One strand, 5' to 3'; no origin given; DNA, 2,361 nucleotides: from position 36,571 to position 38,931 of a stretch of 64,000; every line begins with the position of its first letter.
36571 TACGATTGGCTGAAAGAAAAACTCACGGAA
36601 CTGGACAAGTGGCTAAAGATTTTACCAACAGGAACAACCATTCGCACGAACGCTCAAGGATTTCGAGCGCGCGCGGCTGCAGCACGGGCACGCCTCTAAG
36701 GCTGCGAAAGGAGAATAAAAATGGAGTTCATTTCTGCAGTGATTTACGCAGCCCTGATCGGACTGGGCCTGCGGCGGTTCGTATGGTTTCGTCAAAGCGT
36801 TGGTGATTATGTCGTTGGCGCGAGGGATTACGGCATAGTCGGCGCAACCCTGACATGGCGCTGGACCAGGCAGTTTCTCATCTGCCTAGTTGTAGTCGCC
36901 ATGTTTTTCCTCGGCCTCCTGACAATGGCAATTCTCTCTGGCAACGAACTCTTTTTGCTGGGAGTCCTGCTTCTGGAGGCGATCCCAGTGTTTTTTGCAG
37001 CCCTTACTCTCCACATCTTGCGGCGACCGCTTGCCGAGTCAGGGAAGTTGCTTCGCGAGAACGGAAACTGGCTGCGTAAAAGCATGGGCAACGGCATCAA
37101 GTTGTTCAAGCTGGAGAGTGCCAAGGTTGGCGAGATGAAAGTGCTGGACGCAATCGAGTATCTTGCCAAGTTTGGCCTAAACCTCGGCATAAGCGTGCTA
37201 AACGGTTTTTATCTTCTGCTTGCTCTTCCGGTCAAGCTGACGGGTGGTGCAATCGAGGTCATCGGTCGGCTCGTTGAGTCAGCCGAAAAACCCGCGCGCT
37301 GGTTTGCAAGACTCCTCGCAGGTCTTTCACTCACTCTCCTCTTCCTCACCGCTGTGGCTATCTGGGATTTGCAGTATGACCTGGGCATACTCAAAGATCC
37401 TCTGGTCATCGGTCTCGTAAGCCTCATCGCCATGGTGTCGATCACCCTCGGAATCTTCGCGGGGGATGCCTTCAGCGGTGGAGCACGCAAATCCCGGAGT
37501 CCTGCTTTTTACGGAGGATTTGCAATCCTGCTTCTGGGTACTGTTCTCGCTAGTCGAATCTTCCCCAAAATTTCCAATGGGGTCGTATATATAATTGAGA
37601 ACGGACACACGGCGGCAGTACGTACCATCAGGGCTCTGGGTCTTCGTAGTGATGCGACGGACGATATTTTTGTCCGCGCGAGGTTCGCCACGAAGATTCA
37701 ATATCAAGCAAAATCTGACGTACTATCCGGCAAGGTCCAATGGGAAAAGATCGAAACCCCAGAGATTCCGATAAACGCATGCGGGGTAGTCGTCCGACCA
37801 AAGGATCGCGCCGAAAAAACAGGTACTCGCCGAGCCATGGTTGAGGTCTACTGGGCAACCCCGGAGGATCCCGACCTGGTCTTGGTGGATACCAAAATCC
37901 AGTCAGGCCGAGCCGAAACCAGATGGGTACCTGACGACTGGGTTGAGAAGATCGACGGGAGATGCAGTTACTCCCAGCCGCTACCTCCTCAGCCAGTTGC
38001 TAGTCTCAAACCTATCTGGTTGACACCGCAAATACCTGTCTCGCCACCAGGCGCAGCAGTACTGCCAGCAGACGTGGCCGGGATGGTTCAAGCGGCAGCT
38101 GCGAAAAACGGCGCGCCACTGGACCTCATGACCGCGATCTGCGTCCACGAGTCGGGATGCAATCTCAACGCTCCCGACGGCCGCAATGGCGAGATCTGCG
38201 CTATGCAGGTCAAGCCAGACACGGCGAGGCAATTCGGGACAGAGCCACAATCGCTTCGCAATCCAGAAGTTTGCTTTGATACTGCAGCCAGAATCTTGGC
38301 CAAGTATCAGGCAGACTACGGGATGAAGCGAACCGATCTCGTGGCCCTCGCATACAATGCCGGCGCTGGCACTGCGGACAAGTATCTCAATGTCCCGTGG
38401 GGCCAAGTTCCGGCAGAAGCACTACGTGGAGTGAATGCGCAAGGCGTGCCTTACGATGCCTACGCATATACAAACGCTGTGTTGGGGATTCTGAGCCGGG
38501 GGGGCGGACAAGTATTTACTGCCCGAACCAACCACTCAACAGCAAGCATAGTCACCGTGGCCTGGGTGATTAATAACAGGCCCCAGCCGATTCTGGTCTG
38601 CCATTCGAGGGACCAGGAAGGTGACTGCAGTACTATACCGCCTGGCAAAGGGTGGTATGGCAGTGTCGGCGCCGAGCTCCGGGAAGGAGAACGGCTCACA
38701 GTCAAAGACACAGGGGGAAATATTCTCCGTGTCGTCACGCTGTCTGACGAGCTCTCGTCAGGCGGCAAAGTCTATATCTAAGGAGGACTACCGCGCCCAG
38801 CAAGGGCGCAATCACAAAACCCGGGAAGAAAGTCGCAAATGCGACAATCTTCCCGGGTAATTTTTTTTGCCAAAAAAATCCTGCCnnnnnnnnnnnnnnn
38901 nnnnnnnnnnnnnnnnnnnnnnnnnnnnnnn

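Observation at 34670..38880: tRNA-Leu-flanked plus-strand island with SD-led genes, higher GC and a membrane-embedded lytic transglycosylase next to the pilin array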

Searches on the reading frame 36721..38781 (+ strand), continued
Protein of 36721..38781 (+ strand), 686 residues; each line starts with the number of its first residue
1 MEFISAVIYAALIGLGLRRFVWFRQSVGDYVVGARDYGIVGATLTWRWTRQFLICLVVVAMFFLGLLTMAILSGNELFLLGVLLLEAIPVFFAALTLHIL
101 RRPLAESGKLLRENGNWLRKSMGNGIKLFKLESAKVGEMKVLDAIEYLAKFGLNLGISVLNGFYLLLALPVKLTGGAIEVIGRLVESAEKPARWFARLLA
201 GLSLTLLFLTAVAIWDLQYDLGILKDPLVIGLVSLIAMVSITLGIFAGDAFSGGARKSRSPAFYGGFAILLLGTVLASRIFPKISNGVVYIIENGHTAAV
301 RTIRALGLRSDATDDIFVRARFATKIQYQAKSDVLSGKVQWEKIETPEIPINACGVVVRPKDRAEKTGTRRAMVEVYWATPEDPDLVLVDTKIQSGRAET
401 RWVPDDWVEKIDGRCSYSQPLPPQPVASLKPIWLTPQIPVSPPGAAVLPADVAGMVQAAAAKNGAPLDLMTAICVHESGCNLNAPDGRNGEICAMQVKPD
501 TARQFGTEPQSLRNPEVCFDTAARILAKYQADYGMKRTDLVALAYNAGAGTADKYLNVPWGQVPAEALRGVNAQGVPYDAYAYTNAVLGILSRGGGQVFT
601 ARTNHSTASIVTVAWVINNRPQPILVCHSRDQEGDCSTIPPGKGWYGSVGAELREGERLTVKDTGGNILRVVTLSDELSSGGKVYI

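Call 89: search_dna_similar(query=window:36721-38778:+, collection=plasmids, mode=protein, max_evalue=0.001, max_rows=10)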
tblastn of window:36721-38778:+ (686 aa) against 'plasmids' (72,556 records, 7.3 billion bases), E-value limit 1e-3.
Records with a match: 2; places in all: 2; records where one place covers at least 80% of the query: 0.
Best place of each record, by identity: <60% 2.
By first word of the organism name: Acinetobacter 1; Oceanithermus 1.
By predicted mobility (MOB-suite, as given by PLSDB): conjugative 2.
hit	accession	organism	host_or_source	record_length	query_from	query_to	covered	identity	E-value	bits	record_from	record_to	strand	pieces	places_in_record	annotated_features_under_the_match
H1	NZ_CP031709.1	Acinetobacter wuhouensis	single cell,hospital sewage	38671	468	622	23%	29.6%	6e-4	51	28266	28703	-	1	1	lytic transglycosylase domain-containing protein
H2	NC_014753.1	Oceanithermus profundus DSM 14977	deep sea hot vent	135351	466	552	13%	43.7%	7e-6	57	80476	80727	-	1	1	lytic transglycosylase domain-containing protein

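Call 90: get_annotated_region(hit=H2, flank=8000)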
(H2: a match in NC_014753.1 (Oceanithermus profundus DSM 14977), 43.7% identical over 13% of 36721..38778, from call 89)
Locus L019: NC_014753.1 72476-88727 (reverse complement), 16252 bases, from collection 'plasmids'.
description: Oceanithermus profundus DSM 14977 plasmid pOCEPR01, complete sequence
organism: Oceanithermus profundus DSM 14977 (NCBI taxid 670487)
taxonomy: Bacteria; Deinococcota; Deinococci; Thermales; Thermaceae; Oceanithermus; Oceanithermus profundus; Oceanithermus profundus DSM 14977
host: -; source: deep sea hot vent; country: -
typing (MOB-suite, as given by PLSDB): conjugative; replicon rep_cluster_1819; relaxase MOBC; mating-pair formation MPF_T
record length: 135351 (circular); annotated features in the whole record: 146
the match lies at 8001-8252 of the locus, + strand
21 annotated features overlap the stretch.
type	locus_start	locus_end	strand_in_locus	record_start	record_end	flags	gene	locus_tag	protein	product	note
CDS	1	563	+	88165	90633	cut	-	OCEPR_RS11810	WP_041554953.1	hypothetical protein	-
CDS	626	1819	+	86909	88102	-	-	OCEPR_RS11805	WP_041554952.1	hypothetical protein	-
CDS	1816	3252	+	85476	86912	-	-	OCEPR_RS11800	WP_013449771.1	hypothetical protein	-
CDS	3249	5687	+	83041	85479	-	-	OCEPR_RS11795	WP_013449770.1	type IV secretory system conjugative DNA transfer family protein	-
CDS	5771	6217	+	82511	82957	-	-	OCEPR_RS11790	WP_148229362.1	hypothetical protein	-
CDS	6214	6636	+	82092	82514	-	-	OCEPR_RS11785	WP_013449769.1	hypothetical protein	-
CDS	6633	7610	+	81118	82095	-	-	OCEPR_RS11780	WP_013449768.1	hypothetical protein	-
CDS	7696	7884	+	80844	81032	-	-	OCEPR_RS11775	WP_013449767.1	hypothetical protein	-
CDS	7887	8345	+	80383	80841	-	-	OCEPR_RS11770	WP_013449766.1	lytic transglycosylase domain-containing protein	-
CDS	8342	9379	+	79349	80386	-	-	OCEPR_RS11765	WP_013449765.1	AAA family ATPase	-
CDS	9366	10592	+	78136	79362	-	-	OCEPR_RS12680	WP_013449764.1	hypothetical protein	-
CDS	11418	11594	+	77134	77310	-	-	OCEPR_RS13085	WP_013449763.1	hypothetical protein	-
CDS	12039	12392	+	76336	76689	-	-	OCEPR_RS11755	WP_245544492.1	hypothetical protein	-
CDS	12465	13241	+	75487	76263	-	-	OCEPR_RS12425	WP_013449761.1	ankyrin repeat domain-containing protein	-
CDS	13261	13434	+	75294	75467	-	-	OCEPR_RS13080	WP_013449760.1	hypothetical protein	-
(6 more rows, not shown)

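Call 117: search_protein_families(library=padloc, proteins=[window:36721-38781:+], max_evalue=0.01)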
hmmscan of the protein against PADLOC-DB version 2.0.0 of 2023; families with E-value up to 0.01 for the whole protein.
window:36721-38781:+ (686 aa): 0 families

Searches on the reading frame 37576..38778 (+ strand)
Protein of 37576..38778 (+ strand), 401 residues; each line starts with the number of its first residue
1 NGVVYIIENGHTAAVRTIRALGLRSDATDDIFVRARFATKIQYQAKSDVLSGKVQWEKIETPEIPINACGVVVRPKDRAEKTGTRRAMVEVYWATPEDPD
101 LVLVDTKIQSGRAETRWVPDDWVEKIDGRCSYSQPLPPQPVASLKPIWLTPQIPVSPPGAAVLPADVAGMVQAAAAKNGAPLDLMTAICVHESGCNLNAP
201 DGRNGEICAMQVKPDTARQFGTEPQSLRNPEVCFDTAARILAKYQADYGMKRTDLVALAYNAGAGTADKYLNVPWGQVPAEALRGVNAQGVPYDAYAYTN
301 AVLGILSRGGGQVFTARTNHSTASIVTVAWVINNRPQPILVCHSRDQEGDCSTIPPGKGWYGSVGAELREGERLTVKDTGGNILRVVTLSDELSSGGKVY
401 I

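Call 100: predict_structure(alignment_id=A5)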
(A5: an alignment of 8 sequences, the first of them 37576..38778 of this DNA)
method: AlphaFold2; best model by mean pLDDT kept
length: 401 residues; sequences in the alignment: 8
mean_pLDDT: 37.3   pTM: 0.29
mean pLDDT of the five models: 37.3, 37.3, 36.9, 35.7, 34.8
residues with pLDDT >= 90: 0; 70-90: 0; 50-70: 37; < 50: 364
segments of 3 or more residues with pLDDT < 50: 1-45, 47-50, 52-56, 65-69, 73-88, 96-113, 119-171, 173-219, 226-232, 247-401
pLDDT, mean of each block of 10 residues (from residue 1): 28 39 30 34 45 47 49 41 37 49 35 50 35 28 26 26 40 44 44 41 35 48 49 51 47 38 35 42 35 29 29 22 22 25 31 37 40 40 38 30 32
secondary structure, 60 per line:
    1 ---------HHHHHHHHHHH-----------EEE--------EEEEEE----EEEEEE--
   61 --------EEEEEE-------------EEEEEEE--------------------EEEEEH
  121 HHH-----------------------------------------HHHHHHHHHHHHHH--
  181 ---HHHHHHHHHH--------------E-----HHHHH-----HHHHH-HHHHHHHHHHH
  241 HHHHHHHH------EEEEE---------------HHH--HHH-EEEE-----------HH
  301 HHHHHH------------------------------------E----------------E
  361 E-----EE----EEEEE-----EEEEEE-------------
elements in order: H10-20 E32-34 E43-48 E53-58 E69-74 E88-94 E115-119 H120-123 H165-178 H184-193 H214-218 H224-228 H230-248 E255-259 E284-287 H299-306 E373-377 E383-388

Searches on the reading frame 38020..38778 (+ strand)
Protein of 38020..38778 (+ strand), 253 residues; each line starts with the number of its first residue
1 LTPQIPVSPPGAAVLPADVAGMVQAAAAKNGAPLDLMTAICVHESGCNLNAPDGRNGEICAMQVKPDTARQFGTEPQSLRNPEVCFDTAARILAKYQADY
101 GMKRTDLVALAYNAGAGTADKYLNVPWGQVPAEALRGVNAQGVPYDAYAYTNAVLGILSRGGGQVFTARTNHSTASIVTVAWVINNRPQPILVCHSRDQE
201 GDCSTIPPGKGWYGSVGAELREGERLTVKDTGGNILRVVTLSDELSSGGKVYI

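Call 12: find_homologous_proteins(query=window:38020-38778:+)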
Query window:38020-38778:+: 1859 candidates shared short words with the query, none scored E <= 0.001.
